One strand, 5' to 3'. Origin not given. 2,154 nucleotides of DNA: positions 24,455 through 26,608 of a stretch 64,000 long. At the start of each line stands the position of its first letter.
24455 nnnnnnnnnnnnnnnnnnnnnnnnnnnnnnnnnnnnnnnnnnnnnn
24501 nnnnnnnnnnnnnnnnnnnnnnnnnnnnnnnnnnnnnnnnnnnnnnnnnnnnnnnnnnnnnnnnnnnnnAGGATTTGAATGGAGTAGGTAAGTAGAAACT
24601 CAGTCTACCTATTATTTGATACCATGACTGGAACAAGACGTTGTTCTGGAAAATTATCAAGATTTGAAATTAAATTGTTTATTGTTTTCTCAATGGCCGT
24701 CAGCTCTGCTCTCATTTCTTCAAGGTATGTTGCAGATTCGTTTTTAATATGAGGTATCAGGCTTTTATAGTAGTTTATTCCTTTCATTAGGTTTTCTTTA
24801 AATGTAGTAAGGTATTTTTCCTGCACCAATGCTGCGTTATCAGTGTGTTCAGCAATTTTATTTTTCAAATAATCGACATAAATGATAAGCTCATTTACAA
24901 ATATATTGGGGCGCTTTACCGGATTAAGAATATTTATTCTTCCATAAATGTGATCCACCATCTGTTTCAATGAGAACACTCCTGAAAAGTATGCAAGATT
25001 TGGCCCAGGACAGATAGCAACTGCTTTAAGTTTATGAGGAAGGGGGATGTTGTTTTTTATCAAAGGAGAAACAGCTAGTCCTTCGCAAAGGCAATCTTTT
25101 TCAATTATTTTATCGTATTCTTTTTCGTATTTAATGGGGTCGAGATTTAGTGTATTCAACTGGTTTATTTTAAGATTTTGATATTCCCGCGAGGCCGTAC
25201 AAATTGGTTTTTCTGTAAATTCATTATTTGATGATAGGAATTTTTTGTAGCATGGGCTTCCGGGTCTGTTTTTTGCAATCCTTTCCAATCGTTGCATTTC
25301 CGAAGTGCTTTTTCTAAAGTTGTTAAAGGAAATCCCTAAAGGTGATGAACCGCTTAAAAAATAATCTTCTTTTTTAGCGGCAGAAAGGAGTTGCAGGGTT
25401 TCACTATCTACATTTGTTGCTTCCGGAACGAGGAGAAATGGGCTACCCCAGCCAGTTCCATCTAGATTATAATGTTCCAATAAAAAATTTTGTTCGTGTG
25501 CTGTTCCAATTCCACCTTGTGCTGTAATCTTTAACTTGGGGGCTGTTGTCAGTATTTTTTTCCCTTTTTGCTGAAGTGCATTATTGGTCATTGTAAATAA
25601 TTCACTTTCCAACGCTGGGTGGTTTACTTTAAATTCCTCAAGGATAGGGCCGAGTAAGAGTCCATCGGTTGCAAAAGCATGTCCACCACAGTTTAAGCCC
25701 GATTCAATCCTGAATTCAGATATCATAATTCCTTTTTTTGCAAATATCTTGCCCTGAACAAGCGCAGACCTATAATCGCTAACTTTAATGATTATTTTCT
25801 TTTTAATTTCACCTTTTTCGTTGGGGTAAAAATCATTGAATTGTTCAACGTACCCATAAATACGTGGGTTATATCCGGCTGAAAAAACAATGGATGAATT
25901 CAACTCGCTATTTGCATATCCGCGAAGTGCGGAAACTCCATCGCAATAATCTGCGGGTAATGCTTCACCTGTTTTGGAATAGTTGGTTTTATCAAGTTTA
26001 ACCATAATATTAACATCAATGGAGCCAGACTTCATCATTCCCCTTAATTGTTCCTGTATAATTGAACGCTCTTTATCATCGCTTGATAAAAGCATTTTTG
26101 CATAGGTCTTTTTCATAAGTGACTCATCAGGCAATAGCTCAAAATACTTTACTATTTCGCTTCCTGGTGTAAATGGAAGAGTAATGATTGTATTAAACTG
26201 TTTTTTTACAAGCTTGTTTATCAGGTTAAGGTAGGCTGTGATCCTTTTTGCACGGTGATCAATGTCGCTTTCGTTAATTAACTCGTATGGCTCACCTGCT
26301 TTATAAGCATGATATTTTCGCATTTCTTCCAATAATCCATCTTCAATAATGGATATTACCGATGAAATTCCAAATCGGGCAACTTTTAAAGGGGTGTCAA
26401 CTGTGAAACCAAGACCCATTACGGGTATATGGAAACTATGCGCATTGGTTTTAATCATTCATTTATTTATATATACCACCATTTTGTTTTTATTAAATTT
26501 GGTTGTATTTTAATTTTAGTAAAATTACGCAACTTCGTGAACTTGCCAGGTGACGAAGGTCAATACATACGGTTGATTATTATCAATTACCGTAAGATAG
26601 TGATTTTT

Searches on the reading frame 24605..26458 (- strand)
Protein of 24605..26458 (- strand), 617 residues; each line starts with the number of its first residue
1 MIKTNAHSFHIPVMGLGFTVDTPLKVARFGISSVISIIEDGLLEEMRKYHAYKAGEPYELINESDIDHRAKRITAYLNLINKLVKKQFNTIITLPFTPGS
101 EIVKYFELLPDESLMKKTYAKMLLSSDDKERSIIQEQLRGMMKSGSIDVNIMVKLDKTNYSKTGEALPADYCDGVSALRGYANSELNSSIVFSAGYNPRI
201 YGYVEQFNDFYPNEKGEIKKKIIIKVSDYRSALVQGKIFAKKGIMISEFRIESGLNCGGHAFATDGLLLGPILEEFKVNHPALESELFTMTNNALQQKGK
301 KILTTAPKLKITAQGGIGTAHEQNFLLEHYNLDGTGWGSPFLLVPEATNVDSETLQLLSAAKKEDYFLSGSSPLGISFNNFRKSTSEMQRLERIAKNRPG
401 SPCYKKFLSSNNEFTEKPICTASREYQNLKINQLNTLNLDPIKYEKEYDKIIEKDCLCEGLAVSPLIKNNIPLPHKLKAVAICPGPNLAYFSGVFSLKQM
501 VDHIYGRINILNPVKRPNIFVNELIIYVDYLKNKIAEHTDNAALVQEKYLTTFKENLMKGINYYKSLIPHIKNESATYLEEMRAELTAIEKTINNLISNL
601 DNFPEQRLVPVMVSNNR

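Call 87: find_encoding_contigs(protein=window:24605-26458:-, flank=10000, max_places=10)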
Protein window:24605-26458:- (617 aa): 4 contigs read that carry it; 1 place shown.
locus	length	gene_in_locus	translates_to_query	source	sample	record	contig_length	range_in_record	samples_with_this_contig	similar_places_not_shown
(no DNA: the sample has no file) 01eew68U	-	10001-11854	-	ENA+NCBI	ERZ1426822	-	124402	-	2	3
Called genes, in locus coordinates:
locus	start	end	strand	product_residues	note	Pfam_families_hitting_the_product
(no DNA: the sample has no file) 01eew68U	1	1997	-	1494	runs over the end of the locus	-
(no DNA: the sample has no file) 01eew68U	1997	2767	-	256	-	PF00121:TIM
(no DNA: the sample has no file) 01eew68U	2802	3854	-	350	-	PF19300:BPD_transp_1_N, PF00528:BPD_transp_1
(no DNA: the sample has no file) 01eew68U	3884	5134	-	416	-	PF07291:MauE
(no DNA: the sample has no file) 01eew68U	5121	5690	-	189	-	PF07659:DUF1599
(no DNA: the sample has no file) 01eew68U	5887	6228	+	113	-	PF19937:GldC-like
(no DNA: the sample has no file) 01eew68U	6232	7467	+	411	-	PF01966:HD (weak), PF19276:HD_assoc_2 (weak)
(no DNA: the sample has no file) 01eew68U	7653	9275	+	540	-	-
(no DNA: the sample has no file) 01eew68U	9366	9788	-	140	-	-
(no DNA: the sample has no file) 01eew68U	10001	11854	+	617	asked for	-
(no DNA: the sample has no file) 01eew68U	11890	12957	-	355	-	-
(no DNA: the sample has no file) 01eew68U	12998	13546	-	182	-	PF12867:DinB_2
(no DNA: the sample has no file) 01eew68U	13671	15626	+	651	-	PF07719:TPR_2 (faint), PF13414:TPR_11 (faint), PF13431:TPR_17 (faint), PF07676:PD40, PF00691:OmpA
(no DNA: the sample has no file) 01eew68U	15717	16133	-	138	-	-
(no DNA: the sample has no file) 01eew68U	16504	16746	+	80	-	-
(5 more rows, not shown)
